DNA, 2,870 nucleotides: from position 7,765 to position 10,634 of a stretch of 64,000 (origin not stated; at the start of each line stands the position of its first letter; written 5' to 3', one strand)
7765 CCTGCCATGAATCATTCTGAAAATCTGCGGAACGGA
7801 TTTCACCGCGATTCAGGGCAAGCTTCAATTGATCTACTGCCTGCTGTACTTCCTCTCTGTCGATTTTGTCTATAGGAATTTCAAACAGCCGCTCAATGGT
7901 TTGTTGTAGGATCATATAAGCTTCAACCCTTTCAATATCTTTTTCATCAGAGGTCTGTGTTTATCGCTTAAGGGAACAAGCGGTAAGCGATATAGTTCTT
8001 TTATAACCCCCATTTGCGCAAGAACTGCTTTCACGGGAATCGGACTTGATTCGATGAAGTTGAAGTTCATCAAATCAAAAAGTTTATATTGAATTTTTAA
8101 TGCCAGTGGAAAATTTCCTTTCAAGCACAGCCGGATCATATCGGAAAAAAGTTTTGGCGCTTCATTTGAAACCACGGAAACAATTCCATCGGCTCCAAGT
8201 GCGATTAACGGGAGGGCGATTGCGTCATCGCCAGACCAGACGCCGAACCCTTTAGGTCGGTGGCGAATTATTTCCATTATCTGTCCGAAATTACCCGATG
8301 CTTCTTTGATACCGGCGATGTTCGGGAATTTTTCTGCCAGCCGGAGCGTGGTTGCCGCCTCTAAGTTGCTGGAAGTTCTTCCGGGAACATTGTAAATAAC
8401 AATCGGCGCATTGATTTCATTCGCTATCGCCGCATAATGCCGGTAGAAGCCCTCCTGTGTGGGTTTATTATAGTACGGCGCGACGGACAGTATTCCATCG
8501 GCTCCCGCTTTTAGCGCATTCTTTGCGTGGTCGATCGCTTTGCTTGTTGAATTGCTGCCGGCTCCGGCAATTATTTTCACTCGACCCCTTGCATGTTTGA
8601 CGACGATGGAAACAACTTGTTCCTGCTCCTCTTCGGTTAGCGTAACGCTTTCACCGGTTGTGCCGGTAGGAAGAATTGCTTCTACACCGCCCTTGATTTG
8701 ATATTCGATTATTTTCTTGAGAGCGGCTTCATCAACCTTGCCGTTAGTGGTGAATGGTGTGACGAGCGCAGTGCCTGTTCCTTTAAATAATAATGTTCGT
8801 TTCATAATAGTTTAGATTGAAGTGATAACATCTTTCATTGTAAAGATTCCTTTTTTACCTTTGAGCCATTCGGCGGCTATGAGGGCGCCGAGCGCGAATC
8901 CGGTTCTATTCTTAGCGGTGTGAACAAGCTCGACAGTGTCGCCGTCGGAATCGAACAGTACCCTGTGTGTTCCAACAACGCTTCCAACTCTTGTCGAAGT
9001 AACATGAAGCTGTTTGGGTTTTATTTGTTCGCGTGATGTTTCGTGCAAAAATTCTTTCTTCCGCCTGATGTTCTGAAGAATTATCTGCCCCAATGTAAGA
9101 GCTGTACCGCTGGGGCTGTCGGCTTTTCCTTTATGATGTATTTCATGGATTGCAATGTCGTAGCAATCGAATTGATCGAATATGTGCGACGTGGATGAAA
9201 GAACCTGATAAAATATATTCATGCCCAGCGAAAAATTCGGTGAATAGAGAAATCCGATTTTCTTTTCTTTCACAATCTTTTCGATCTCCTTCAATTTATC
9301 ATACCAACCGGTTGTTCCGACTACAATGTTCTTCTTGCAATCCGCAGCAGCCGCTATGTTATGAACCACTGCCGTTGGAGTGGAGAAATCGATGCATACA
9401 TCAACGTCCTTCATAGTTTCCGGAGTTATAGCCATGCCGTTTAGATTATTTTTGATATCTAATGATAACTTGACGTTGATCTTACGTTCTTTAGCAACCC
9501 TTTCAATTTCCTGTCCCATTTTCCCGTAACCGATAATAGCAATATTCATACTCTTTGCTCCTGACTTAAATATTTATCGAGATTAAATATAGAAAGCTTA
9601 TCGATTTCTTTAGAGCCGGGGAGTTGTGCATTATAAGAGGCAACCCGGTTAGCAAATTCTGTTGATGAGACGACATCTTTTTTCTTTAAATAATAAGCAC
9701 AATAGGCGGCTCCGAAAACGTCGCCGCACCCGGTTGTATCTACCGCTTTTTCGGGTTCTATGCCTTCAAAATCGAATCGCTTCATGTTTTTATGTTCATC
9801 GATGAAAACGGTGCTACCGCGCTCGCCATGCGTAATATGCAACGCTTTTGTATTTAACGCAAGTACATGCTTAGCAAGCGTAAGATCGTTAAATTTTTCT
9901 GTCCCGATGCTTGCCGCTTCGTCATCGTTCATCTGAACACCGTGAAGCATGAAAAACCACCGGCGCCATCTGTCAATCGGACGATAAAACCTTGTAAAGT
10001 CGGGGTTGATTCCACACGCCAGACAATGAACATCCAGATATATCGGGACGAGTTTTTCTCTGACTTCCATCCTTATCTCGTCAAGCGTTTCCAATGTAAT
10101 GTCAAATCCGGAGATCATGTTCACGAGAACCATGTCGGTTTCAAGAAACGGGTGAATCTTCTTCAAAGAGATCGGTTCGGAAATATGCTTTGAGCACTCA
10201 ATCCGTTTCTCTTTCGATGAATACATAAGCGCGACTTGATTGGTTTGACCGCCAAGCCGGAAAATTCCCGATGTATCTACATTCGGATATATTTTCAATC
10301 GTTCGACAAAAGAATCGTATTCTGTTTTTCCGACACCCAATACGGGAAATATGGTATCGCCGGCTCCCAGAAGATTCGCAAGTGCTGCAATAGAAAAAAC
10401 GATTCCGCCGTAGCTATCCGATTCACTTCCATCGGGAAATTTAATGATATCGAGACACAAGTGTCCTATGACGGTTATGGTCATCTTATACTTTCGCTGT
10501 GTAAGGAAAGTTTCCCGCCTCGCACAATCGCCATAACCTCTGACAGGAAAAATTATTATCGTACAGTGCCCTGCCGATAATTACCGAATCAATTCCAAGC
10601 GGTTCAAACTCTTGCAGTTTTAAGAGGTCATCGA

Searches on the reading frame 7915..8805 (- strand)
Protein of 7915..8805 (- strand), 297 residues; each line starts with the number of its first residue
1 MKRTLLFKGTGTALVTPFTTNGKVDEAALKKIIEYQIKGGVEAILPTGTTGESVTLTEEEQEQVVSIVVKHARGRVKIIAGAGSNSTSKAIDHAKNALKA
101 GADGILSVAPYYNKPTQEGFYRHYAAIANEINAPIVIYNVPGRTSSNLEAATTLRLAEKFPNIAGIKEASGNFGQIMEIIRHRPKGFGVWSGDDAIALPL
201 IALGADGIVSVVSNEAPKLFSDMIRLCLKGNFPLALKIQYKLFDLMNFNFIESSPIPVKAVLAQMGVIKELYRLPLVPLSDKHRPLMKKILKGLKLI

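Call 43: search_protein_families(library=pfam, proteins=[window:7915-8805:-], max_evalue=0.00001)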
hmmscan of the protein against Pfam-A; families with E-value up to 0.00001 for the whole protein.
window:7915-8805:- (297 aa): 1 family
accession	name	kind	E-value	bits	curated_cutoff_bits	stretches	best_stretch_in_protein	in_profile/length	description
PF00701.28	DHDPS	-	2e-95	319.3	22.1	1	7-292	2-287/289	Dihydrodipicolinate synthetase family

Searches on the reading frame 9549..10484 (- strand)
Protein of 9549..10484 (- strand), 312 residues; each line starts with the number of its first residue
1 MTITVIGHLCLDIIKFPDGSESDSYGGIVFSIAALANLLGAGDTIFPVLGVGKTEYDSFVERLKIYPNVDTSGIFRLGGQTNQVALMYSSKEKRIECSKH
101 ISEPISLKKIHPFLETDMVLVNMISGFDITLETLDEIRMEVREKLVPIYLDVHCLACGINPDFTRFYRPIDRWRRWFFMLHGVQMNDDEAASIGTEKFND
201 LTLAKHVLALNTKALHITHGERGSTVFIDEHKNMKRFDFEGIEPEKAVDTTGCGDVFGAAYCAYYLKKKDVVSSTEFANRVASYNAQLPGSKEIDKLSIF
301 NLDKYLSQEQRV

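Call 43: search_protein_families(library=pfam, proteins=[window:9549-10484:-], max_evalue=0.00001)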
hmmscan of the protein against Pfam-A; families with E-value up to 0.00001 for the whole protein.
window:9549-10484:- (312 aa): 1 family
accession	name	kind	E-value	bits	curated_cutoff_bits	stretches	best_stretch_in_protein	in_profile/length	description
PF00294.29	PfkB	-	1.7e-14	54.3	25.8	1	184-292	188-296/302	pfkB family carbohydrate kinase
